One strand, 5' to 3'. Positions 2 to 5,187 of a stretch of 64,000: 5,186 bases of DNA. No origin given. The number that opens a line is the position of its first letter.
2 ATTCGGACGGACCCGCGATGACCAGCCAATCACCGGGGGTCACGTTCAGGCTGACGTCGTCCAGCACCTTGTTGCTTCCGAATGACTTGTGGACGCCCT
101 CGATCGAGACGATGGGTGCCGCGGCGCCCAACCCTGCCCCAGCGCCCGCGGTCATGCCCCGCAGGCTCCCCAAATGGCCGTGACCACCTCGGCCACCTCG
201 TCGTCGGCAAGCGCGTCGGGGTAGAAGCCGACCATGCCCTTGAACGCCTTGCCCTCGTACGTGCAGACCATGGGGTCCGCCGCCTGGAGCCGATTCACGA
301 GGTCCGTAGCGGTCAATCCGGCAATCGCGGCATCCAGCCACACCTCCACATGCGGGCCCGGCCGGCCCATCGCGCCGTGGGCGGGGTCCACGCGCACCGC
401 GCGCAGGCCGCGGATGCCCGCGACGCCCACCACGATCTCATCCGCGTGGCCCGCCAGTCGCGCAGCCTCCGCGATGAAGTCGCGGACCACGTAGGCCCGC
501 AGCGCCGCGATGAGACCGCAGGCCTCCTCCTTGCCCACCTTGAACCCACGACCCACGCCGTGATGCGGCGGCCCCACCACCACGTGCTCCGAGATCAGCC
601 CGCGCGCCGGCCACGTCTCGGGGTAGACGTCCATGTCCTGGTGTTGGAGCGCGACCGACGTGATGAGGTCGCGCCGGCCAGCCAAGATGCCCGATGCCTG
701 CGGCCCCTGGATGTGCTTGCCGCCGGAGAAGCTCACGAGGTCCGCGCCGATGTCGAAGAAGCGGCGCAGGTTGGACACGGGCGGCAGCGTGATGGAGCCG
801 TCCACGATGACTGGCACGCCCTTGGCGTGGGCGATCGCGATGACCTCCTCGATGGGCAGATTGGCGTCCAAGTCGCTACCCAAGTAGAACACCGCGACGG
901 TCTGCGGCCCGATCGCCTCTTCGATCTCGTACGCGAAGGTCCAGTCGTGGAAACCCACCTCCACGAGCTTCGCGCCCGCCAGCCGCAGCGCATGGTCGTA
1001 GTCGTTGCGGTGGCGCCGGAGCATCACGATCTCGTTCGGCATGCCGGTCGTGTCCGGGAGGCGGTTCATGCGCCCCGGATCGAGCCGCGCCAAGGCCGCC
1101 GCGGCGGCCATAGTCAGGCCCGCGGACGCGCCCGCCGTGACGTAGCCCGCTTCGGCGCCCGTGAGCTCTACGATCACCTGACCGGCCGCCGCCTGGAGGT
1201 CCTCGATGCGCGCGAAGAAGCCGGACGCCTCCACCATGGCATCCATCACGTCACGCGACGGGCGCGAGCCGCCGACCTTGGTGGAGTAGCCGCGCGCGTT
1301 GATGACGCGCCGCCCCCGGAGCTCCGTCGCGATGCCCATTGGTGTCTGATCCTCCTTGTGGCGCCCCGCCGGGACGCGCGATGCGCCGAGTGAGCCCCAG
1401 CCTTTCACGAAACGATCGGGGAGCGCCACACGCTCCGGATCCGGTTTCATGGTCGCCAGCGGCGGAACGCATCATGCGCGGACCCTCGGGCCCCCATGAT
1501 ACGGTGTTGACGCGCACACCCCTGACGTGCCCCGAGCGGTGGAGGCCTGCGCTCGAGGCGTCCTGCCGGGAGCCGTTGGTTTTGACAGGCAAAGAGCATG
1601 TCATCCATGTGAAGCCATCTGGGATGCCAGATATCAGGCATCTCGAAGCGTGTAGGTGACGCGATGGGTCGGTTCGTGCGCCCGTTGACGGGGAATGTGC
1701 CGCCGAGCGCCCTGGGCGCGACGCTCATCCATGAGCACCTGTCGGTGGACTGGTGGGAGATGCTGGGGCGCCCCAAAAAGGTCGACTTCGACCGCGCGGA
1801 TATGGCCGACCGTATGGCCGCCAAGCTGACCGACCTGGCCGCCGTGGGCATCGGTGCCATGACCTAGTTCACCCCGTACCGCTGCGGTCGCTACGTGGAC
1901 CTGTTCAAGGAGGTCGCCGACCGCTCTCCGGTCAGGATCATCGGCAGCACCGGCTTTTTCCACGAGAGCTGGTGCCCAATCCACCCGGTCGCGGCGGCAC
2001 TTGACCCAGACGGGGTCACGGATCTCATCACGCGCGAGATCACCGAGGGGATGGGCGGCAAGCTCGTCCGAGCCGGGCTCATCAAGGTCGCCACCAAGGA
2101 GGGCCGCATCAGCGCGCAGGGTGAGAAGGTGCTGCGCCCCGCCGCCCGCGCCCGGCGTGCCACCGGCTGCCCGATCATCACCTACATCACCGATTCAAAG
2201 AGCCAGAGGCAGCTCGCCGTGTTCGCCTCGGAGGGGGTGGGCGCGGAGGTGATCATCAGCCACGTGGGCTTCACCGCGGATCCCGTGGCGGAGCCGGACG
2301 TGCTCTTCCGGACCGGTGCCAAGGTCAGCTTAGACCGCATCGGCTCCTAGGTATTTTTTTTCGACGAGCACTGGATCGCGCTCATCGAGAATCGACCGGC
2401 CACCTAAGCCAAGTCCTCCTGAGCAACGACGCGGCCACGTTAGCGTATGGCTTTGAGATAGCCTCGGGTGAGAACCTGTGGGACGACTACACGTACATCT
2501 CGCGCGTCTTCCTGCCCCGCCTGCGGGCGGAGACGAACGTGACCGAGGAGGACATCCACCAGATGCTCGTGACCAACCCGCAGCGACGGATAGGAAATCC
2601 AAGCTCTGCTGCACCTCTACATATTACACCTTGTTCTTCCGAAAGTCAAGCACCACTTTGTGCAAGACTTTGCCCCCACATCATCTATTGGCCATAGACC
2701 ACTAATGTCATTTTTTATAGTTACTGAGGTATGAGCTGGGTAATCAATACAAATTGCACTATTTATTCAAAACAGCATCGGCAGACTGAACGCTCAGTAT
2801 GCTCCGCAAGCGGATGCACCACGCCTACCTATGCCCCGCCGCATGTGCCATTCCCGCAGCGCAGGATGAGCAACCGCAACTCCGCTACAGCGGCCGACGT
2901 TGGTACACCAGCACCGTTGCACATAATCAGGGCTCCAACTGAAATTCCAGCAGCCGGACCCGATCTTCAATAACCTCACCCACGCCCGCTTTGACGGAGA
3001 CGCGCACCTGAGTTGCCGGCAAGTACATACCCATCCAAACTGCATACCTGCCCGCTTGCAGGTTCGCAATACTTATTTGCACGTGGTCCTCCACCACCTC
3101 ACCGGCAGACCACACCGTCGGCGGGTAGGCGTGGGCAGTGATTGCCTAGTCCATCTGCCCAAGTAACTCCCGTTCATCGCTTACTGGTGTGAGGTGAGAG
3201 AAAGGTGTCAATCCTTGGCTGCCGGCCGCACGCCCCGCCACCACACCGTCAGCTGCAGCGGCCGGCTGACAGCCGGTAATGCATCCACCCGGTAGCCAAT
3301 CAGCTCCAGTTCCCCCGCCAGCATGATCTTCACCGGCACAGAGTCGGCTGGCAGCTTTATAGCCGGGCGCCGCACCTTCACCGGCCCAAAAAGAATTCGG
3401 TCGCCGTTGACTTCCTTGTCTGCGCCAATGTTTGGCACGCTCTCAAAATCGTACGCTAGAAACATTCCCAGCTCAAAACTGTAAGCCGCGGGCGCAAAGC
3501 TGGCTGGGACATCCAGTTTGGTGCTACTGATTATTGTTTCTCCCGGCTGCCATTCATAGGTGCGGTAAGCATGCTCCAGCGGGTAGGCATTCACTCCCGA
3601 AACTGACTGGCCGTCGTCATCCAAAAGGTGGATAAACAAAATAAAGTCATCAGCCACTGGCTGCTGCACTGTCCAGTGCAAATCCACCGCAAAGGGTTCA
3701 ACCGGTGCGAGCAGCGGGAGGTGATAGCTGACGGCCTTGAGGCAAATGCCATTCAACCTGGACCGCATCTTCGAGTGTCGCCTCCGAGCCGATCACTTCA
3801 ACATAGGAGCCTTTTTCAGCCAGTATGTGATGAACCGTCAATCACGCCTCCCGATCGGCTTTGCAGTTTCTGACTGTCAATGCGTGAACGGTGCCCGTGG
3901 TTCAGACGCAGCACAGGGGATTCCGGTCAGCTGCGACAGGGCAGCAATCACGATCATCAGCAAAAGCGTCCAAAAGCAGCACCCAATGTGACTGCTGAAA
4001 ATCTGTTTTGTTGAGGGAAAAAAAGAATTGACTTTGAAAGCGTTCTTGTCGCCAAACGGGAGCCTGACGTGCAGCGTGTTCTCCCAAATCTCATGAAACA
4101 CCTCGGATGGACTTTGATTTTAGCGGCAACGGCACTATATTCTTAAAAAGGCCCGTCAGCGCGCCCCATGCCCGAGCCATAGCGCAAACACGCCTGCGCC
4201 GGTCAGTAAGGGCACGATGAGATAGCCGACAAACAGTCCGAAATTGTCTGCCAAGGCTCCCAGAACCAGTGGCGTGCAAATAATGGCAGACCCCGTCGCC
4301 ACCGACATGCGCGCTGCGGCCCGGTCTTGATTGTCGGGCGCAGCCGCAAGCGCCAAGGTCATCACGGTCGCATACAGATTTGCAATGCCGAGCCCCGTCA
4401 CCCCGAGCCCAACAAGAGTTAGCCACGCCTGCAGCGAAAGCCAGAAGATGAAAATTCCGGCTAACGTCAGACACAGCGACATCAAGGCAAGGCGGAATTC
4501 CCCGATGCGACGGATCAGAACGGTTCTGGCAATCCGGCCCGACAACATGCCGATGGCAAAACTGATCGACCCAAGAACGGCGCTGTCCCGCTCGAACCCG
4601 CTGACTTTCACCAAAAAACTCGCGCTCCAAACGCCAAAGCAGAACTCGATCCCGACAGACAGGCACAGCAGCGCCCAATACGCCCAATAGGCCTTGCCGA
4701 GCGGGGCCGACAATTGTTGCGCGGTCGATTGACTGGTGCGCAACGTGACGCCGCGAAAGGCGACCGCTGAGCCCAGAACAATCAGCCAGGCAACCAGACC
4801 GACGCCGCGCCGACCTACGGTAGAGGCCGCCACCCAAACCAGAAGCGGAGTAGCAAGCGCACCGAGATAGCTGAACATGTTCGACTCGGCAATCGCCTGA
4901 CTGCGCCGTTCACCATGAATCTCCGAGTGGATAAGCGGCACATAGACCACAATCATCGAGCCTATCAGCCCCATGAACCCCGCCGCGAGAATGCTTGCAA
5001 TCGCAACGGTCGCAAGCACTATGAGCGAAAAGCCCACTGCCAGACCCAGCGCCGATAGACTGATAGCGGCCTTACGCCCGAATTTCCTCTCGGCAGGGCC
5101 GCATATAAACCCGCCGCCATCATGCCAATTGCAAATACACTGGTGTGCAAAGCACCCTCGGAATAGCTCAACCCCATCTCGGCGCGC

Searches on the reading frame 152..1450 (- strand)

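Call 25: search_protein_families(library=pfam, proteins=[window:152-1450:-])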
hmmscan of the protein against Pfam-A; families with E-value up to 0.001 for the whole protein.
window:152-1450:- (432 aa): 3 families
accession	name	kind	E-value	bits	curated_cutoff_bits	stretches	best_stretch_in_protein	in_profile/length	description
PF03841.19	SelA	-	1.5e-10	41.1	22.8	1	155-266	108-233/367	L-seryl-tRNA selenium transferase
PF01053.26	Cys_Met_Meta_PP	-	1.8e-07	30.5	27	1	162-251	116-204/381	Cys/Met metabolism PLP-dependent enzyme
PF00266.25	Aminotran_5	-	2.2e-06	27.3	21.5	1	174-265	130-220/371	Aminotransferase class-V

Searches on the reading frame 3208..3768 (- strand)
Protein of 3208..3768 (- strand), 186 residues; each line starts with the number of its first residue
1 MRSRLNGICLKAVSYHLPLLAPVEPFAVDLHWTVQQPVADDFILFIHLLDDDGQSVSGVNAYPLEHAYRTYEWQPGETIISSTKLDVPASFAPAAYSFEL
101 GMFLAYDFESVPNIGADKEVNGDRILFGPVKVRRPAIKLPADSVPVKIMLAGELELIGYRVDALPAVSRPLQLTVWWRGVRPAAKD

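Call 25: search_protein_families(library=pfam, proteins=[window:3208-3768:-])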
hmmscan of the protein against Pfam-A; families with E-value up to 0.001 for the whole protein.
window:3208-3768:- (186 aa): 0 families

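Call 61: search_protein_families(library=pfam, proteins=[window:3208-3768:-], max_evalue=0.1)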
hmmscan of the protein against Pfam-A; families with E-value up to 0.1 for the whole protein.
window:3208-3768:- (186 aa): 1 family
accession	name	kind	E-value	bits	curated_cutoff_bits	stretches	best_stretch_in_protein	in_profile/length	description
PF14524.12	Wzt_C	-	0.038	14.4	30.4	1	24-102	32-105/143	Wzt C-terminal domain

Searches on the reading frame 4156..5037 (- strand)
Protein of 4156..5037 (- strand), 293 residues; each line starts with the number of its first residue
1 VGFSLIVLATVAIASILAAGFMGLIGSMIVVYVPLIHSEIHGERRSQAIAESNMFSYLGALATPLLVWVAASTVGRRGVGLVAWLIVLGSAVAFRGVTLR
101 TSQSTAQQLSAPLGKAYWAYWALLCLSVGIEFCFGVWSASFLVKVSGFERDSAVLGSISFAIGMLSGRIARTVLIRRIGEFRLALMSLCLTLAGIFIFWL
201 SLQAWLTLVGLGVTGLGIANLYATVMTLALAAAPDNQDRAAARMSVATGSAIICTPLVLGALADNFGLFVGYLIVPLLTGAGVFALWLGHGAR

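Call 25: search_protein_families(library=pfam, proteins=[window:4156-5037:-])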
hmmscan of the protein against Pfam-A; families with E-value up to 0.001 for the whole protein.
window:4156-5037:- (293 aa): 1 family
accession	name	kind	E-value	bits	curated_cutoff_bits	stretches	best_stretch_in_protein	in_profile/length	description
PF07690.21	MFS_1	-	8.7e-13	48.3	33.4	2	4-235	75-325/347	Major Facilitator Superfamily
